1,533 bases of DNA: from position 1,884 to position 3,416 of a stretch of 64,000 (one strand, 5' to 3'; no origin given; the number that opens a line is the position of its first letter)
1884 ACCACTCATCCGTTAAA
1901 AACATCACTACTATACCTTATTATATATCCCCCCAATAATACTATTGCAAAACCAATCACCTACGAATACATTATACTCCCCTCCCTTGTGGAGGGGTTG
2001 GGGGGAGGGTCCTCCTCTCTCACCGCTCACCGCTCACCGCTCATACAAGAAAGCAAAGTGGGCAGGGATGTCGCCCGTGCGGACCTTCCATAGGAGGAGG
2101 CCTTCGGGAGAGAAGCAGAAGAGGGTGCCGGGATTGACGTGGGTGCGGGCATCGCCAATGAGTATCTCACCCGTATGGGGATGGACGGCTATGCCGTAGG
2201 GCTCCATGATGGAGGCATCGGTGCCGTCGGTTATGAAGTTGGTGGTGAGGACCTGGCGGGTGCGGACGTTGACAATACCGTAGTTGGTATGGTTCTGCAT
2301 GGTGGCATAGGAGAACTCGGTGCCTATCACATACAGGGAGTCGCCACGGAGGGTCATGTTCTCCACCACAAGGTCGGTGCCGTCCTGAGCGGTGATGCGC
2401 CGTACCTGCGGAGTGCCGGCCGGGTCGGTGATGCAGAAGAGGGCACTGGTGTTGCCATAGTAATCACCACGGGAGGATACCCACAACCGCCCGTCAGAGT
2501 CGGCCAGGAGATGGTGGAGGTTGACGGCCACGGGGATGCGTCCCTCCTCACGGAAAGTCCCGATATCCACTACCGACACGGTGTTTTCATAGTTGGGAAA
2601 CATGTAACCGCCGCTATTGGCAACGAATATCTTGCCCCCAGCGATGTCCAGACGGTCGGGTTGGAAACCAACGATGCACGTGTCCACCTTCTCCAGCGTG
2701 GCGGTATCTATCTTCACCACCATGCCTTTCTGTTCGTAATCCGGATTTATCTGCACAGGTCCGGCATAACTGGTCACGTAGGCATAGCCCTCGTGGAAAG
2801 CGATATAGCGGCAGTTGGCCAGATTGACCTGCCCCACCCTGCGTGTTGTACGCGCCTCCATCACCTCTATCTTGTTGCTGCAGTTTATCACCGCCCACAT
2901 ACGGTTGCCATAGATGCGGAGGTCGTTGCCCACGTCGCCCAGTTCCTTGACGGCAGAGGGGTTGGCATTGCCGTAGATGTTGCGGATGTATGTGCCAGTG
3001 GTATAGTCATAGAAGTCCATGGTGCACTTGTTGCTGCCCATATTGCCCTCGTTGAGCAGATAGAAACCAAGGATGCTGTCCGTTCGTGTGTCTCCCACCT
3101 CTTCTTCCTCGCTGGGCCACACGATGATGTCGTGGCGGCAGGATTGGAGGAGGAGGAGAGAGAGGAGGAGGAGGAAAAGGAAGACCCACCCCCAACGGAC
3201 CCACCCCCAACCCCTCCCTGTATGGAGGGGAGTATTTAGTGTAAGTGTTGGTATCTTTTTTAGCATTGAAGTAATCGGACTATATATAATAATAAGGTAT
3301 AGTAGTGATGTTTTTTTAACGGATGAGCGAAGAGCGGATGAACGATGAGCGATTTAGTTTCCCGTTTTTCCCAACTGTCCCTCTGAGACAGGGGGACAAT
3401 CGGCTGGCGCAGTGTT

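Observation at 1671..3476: Lipoprotein gene bracketed by inverted copies of a roughly 290-bp mosaic element that also supplies its start codon and signal peptide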

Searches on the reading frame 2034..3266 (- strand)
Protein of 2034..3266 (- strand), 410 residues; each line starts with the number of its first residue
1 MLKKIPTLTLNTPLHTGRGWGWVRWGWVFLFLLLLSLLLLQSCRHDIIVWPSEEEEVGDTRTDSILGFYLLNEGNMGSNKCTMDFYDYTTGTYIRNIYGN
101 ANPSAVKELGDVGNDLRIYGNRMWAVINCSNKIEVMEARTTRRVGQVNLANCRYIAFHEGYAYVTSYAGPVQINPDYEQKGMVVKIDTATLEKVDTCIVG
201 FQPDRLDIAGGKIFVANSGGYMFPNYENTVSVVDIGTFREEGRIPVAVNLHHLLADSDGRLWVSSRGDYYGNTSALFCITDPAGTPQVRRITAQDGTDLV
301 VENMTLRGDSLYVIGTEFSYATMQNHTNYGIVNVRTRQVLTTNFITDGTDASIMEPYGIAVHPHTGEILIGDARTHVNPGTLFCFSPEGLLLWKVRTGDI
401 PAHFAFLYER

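Call 8: search_protein_families(library=pfam, proteins=[window:2034-3266:-])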
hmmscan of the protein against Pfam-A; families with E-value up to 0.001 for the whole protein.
window:2034-3266:- (410 aa): 1 family
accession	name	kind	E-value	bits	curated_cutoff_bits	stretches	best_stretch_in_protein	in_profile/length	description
PF16819.11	DUF5074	-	1.9e-14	53.9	27.2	1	67-370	2-308/353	Domain of unknown function (DUF5074)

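Call 11: find_homologous_proteins(query=window:2034-3266:-)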
Query window:2034-3266:- (410 aa): 8000 proteins with E <= 0.001 among 8000 candidates; the best 120 are listed.
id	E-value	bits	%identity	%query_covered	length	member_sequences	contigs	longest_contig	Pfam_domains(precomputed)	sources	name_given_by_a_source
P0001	1.5e-284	961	100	100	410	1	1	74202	PF16819.12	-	-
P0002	2.9e-276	934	98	100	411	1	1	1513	PF16819.12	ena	-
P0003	5.3e-276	933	98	100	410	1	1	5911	PF16819.12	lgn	-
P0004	3.8e-274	927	97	100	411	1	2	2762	PF16819.12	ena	-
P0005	7.1e-273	923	97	100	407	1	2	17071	PF16819.12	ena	-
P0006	8.4e-273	923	97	100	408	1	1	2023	PF16819.12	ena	-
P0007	1.1e-272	922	97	100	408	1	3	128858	PF16819.12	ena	-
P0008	2.6e-272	921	96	100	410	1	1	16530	PF16819.12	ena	-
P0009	3.4e-272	921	96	100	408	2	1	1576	PF16819.12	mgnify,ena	mgnify:FL=1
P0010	4.6e-272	920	97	100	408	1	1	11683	PF16819.12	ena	-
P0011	8.3e-272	919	96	100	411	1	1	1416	PF16819.12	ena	-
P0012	1.0e-271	919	97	100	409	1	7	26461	PF16819.12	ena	-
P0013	1.1e-270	916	96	100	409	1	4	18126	PF16819.12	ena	-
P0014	1.4e-270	915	92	100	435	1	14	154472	PF16819.12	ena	-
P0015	1.4e-270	915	96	100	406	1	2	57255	PF16819.12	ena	-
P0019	7.6e-270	913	92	100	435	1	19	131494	PF16819.12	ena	-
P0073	8.4e-255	863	93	99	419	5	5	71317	PF16819.12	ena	-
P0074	1.3e-254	863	91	100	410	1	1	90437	PF16819.12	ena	-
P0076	6.6e-253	857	92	100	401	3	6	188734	PF16819.12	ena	-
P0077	3.7e-252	855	97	90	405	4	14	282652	PF16819.12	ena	-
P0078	3.0e-244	829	98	89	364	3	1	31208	PF16819.12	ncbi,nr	ncbi:MAG: YncE family protein [Bacteroidaceae bacterium]|nr:YncE family protein [Bacteroidaceae bact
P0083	3.3e-227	772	78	99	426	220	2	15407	PF16819.12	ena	-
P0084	3.0e-209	713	79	93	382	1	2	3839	PF16819.12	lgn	-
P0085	1.5e-208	711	75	100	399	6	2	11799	PF16819.12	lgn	-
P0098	2.0e-158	546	59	100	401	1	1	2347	PF16819.12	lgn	-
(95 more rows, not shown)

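Call 14: find_encoding_contigs(protein=P0077, flank=5000, max_places=4)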
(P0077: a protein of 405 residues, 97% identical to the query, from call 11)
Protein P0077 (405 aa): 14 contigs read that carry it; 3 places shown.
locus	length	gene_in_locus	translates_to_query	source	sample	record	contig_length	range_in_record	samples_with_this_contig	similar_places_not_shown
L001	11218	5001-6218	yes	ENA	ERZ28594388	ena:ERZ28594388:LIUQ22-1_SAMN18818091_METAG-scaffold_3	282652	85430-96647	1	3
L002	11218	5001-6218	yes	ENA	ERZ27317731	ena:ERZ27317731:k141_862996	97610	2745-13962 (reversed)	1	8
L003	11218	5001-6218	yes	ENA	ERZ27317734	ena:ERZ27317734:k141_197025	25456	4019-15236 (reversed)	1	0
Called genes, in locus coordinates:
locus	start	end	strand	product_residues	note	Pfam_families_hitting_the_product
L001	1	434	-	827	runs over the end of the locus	PF02563:Poly_export, PF10531:SLBB, PF22461:SLBB_2, PF10531:SLBB, PF22461:SLBB_2 (weak), PF10531:SLBB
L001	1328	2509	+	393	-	PF01808:AICARFT_IMPCHas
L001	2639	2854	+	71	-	-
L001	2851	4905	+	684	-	PF07715:Plug, PF00593:TonB_dep_Rec_b-barrel, PF14905:OMP_b-brl_3 (weak)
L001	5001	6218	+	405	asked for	PF16819:DUF5074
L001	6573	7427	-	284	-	PF01370:Epimerase, PF04321:RmlD_sub_bind, PF07993:NAD_binding_4 (faint), PF01073:3Beta_HSD, PF02719:Polysacc_synt_2, PF16363:GDP_Man_Dehyd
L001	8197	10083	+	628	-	PF14717:DUF4465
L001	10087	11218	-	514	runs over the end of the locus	PF00144:Beta-lactamase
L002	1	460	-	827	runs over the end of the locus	PF02563:Poly_export, PF10531:SLBB, PF22461:SLBB_2, PF10531:SLBB, PF22461:SLBB_2 (weak), PF10531:SLBB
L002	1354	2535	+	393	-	PF01808:AICARFT_IMPCHas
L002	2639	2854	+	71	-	-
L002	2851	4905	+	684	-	PF07715:Plug, PF00593:TonB_dep_Rec_b-barrel, PF14905:OMP_b-brl_3 (weak)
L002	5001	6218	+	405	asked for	PF16819:DUF5074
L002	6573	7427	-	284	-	PF01370:Epimerase, PF04321:RmlD_sub_bind, PF07993:NAD_binding_4 (faint), PF01073:3Beta_HSD, PF02719:Polysacc_synt_2, PF16363:GDP_Man_Dehyd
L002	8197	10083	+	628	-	PF14717:DUF4465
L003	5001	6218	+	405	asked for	PF16819:DUF5074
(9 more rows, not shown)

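Call 15: find_encoding_contigs(protein=P0076, flank=5000, max_places=4)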
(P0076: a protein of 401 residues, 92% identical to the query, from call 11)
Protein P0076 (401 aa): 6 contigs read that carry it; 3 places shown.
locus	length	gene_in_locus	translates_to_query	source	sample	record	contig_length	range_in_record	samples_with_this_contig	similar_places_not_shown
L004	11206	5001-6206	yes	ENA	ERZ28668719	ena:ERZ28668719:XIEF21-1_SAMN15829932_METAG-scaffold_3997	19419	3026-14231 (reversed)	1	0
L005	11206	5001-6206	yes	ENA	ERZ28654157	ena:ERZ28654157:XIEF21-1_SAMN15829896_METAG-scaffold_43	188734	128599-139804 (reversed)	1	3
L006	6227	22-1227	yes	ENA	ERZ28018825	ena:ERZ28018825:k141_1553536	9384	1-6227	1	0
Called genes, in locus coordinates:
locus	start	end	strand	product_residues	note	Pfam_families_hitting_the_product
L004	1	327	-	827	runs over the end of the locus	PF02563:Poly_export, PF10531:SLBB, PF22461:SLBB_2, PF10531:SLBB, PF22461:SLBB_2 (weak), PF10531:SLBB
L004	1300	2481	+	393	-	PF01808:AICARFT_IMPCHas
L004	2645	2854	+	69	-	-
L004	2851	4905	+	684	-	PF07715:Plug, PF00593:TonB_dep_Rec_b-barrel, PF14905:OMP_b-brl_3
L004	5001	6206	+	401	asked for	PF16819:DUF5074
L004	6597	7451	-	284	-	PF01370:Epimerase, PF04321:RmlD_sub_bind, PF07993:NAD_binding_4 (faint), PF01073:3Beta_HSD, PF02719:Polysacc_synt_2 (weak), PF16363:GDP_Man_Dehyd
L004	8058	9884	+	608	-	PF14717:DUF4465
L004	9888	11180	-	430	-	PF00144:Beta-lactamase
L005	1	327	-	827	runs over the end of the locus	PF02563:Poly_export, PF10531:SLBB, PF22461:SLBB_2, PF10531:SLBB, PF22461:SLBB_2 (weak), PF10531:SLBB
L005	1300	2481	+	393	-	PF01808:AICARFT_IMPCHas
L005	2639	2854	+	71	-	-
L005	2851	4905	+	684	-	PF07715:Plug, PF00593:TonB_dep_Rec_b-barrel, PF14905:OMP_b-brl_3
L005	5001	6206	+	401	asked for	PF16819:DUF5074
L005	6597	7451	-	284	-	PF01370:Epimerase, PF04321:RmlD_sub_bind, PF07993:NAD_binding_4 (faint), PF01073:3Beta_HSD, PF02719:Polysacc_synt_2 (weak), PF16363:GDP_Man_Dehyd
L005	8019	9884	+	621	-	PF14717:DUF4465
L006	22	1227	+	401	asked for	PF16819:DUF5074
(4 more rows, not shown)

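Call 33: find_encoding_contigs(protein=P0074, flank=4000, max_places=3)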
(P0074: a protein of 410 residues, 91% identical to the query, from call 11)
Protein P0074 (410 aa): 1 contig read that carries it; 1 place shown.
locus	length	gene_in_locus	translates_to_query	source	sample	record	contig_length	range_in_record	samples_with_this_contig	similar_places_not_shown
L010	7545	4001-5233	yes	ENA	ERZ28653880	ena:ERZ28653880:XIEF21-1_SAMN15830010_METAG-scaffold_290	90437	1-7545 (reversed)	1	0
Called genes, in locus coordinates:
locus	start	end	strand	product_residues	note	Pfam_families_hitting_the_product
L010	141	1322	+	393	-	PF01808:AICARFT_IMPCHas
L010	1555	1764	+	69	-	-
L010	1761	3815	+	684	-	PF07715:Plug, PF00593:TonB_dep_Rec_b-barrel, PF14905:OMP_b-brl_3 (weak)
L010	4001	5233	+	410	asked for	PF16819:DUF5074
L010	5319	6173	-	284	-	PF01370:Epimerase, PF04321:RmlD_sub_bind, PF07993:NAD_binding_4 (faint), PF01073:3Beta_HSD, PF02719:Polysacc_synt_2, PF16363:GDP_Man_Dehyd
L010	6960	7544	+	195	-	?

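Call 34: find_encoding_contigs(protein=P0073, flank=4000, max_places=3)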
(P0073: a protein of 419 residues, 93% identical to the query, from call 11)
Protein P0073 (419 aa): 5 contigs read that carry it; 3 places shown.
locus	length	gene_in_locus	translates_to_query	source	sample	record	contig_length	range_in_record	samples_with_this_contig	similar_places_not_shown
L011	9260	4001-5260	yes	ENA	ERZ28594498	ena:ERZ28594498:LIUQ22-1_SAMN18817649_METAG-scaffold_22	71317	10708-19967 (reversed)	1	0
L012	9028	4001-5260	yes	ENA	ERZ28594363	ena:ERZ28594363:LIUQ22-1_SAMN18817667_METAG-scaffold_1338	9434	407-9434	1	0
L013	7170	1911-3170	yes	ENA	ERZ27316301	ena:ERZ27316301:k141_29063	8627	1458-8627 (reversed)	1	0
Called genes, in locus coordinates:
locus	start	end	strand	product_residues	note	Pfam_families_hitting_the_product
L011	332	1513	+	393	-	PF01808:AICARFT_IMPCHas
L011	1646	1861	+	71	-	-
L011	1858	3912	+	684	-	PF07715:Plug, PF00593:TonB_dep_Rec_b-barrel, PF14905:OMP_b-brl_3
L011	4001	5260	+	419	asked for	PF16819:DUF5074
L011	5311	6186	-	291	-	PF01370:Epimerase, PF04321:RmlD_sub_bind, PF07993:NAD_binding_4 (faint), PF01073:3Beta_HSD, PF02719:Polysacc_synt_2, PF16363:GDP_Man_Dehyd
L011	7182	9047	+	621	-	PF14717:DUF4465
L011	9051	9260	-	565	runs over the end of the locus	PF00144:Beta-lactamase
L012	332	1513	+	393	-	PF01808:AICARFT_IMPCHas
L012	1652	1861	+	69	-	-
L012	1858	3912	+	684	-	PF07715:Plug, PF00593:TonB_dep_Rec_b-barrel, PF14905:OMP_b-brl_3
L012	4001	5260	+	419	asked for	PF16819:DUF5074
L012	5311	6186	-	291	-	PF01370:Epimerase, PF04321:RmlD_sub_bind, PF07993:NAD_binding_4 (faint), PF01073:3Beta_HSD, PF02719:Polysacc_synt_2, PF16363:GDP_Man_Dehyd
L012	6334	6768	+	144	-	PF19555:DUF6078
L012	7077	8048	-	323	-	PF14903:WG_beta_rep (weak)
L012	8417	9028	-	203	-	?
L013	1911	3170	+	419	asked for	PF16819:DUF5074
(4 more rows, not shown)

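Call 57: find_encoding_contigs(protein=P0085, flank=3000, max_places=2)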
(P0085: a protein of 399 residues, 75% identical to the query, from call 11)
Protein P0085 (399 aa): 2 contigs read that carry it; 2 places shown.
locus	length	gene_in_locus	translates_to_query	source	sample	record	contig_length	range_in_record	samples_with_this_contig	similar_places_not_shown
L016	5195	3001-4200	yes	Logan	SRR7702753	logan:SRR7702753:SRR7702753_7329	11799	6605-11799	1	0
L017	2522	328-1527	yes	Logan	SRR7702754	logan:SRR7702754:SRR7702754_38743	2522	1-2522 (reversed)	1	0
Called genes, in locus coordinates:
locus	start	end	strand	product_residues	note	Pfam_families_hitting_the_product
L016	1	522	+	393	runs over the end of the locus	PF01808:AICARFT_IMPCHas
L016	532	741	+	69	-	-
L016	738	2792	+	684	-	PF07715:Plug, PF00593:TonB_dep_Rec_b-barrel, PF14905:OMP_b-brl_3 (weak)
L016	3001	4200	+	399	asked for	PF16819:DUF5074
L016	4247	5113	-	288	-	PF19775:DUF6261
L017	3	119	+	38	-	?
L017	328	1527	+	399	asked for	PF16819:DUF5074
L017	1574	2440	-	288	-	PF19775:DUF6261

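Call 58: find_encoding_contigs(protein=P0083, flank=3000, max_places=2)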
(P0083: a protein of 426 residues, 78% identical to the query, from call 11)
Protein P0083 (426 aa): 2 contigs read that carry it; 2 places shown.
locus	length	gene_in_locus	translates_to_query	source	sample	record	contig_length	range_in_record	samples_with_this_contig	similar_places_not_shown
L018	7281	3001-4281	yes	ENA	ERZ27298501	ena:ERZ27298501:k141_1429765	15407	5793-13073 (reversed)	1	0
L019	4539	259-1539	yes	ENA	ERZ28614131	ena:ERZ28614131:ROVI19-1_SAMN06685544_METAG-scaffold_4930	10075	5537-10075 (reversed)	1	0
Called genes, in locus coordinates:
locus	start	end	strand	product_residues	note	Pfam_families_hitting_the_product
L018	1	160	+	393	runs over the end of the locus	PF01808:AICARFT_IMPCHas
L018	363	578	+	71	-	-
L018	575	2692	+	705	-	PF07715:Plug, PF00593:TonB_dep_Rec_b-barrel, PF14905:OMP_b-brl_3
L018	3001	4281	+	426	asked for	PF16819:DUF5074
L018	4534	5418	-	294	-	PF01370:Epimerase, PF04321:RmlD_sub_bind, PF07993:NAD_binding_4 (faint), PF01073:3Beta_HSD, PF02719:Polysacc_synt_2, PF16363:GDP_Man_Dehyd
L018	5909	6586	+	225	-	PF16109:DUF4827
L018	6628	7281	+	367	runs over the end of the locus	PF04055:Radical_SAM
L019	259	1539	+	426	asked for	PF16819:DUF5074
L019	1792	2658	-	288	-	PF01370:Epimerase, PF04321:RmlD_sub_bind, PF07993:NAD_binding_4 (faint), PF01073:3Beta_HSD, PF02719:Polysacc_synt_2, PF16363:GDP_Man_Dehyd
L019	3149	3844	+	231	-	PF16109:DUF4827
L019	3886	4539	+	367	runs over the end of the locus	PF04055:Radical_SAM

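Call 59: find_encoding_contigs(protein=P0084, flank=3000, max_places=2)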
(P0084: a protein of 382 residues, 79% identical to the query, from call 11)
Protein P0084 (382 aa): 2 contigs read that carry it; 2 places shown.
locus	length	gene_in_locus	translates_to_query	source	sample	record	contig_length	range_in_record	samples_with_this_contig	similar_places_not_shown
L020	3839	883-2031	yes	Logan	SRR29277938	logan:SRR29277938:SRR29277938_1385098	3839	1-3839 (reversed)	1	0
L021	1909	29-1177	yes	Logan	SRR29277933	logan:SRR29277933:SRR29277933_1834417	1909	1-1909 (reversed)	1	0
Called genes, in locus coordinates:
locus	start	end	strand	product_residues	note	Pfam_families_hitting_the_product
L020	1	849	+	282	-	?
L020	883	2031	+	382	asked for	PF16819:DUF5074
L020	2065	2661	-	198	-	PF07081:DUF1349, PF17851:GH43_C2 (weak)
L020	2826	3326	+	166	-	PF19555:DUF6078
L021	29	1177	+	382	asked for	PF16819:DUF5074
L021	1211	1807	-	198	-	PF07081:DUF1349, PF17851:GH43_C2 (weak)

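Call 77: find_encoding_contigs(protein=P0019, flank=2500, max_places=10)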
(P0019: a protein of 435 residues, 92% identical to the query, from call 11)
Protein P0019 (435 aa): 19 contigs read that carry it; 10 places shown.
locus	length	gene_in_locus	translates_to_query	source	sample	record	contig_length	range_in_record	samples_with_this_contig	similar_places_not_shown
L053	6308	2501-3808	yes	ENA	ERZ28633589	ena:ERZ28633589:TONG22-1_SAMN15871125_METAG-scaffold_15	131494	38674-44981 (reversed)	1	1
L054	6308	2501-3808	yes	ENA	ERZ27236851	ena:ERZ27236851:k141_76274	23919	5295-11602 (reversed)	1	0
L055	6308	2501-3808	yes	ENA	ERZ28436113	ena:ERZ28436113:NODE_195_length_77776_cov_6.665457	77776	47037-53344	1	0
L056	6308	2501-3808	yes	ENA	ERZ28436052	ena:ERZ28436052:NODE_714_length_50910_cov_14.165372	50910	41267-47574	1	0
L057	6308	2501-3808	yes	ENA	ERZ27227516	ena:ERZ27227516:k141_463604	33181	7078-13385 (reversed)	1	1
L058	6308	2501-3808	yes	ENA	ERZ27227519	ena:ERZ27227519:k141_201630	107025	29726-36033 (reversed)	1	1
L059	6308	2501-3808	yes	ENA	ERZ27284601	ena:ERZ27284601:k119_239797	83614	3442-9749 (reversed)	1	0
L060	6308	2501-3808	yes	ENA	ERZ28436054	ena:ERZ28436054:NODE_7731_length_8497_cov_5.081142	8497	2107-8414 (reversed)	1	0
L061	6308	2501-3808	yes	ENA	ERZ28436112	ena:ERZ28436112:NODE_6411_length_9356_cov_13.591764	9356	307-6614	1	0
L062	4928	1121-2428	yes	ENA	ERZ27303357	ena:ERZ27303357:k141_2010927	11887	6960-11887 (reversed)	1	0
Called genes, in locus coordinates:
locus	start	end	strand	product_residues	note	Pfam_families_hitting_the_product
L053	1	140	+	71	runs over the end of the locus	-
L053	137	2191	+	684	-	PF07715:Plug, PF00593:TonB_dep_Rec_b-barrel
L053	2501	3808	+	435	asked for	PF16819:DUF5074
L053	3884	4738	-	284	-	PF01370:Epimerase, PF04321:RmlD_sub_bind, PF07993:NAD_binding_4 (faint), PF01073:3Beta_HSD (weak), PF02719:Polysacc_synt_2, PF16363:GDP_Man_Dehyd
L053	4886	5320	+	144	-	PF19555:DUF6078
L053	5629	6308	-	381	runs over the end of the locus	PF14903:WG_beta_rep (weak)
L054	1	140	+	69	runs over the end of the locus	-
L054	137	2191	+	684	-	PF07715:Plug, PF00593:TonB_dep_Rec_b-barrel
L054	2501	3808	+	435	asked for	PF16819:DUF5074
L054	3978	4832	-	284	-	PF01370:Epimerase, PF04321:RmlD_sub_bind, PF07993:NAD_binding_4 (faint), PF01073:3Beta_HSD, PF02719:Polysacc_synt_2, PF16363:GDP_Man_Dehyd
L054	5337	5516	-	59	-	-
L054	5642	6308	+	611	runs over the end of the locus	PF14717:DUF4465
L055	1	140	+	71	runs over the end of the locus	-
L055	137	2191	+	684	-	PF07715:Plug, PF00593:TonB_dep_Rec_b-barrel, PF14905:OMP_b-brl_3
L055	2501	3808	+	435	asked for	PF16819:DUF5074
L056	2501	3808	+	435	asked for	PF16819:DUF5074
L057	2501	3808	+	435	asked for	PF16819:DUF5074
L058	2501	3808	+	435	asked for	PF16819:DUF5074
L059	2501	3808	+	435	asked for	PF16819:DUF5074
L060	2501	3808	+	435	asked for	PF16819:DUF5074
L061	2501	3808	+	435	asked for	PF16819:DUF5074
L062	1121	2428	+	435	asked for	PF16819:DUF5074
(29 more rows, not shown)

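Call 78: find_encoding_contigs(protein=P0012, flank=2500, max_places=10)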
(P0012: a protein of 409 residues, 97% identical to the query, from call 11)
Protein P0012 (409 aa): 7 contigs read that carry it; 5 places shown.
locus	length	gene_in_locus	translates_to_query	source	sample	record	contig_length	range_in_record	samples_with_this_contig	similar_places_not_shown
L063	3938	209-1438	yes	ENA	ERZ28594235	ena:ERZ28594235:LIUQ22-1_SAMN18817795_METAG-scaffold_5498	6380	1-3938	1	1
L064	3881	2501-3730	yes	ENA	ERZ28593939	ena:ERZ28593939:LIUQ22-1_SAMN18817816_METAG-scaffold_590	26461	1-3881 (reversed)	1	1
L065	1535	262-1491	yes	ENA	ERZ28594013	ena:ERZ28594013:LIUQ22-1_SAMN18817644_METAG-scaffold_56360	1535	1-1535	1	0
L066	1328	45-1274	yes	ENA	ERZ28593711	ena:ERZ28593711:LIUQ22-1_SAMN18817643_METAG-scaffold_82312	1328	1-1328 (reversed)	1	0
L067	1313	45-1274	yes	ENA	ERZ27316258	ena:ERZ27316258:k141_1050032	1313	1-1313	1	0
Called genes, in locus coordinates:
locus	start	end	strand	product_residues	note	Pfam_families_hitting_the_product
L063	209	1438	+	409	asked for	PF16819:DUF5074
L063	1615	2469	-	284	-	PF01370:Epimerase, PF04321:RmlD_sub_bind, PF07993:NAD_binding_4 (faint), PF01073:3Beta_HSD, PF02719:Polysacc_synt_2, PF16363:GDP_Man_Dehyd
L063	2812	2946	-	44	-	-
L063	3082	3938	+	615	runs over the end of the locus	PF14717:DUF4465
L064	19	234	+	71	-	-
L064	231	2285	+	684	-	PF07715:Plug, PF00593:TonB_dep_Rec_b-barrel, PF14905:OMP_b-brl_3 (weak)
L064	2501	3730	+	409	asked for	PF16819:DUF5074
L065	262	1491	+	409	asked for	PF16819:DUF5074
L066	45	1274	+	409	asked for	PF16819:DUF5074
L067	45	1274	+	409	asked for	PF16819:DUF5074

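Call 81: find_encoding_contigs(protein=P0098, flank=1500, max_places=2)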
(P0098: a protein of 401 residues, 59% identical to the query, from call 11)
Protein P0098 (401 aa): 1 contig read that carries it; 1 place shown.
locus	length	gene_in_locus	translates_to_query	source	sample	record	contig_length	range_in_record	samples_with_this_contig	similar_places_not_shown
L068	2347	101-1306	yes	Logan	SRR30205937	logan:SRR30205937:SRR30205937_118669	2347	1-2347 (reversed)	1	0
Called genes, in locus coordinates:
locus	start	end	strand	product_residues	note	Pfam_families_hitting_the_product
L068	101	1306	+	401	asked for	PF16819:DUF5074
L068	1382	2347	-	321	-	?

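Call 84: search_solved_structures(query=window:2034-3266:-, max_evalue=0.001)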
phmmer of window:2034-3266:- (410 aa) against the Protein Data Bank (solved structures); distinct sequences matched with E-value up to 0.001: 14.
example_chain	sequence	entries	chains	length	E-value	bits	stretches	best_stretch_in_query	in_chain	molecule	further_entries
8blw_B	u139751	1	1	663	2.2e-31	112.4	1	49-396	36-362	YncE family protein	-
8ptf_A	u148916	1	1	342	6.5e-31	110.8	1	58-396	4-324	YncE family protein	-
8ptd_A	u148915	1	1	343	6.6e-31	110.8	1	58-396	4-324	YncE family protein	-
8bmy_A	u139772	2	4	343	1.2e-16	63.8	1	64-167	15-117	Putative surface layer protein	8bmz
8bmx_D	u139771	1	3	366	1.6e-16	63.4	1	63-272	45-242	YncE family protein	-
8bn0_A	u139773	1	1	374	1.8e-16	63.2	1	64-167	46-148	Putative surface layer protein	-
8baz_A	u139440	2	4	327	3.3e-16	62.4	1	67-167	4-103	Surface layer protein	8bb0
3dsm_A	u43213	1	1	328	4.2e-16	62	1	67-167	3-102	uncharacterized protein BACUNI_02894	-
8bai_A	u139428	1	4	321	4.5e-16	61.9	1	67-167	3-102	Surface layer protein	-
8p97_B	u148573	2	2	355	1.5e-15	60.2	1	67-167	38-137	Putative surface layer protein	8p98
8puj_A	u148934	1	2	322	1.9e-15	59.9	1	67-167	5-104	YncE family protein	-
8okv_B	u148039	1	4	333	2e-15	59.8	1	67-167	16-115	Putative surface layer protein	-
6tjg_A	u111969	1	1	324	2.6e-05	26.5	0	373-399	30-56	Cake8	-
6tjf_A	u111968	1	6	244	0.00067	21.8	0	373-399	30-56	Cake6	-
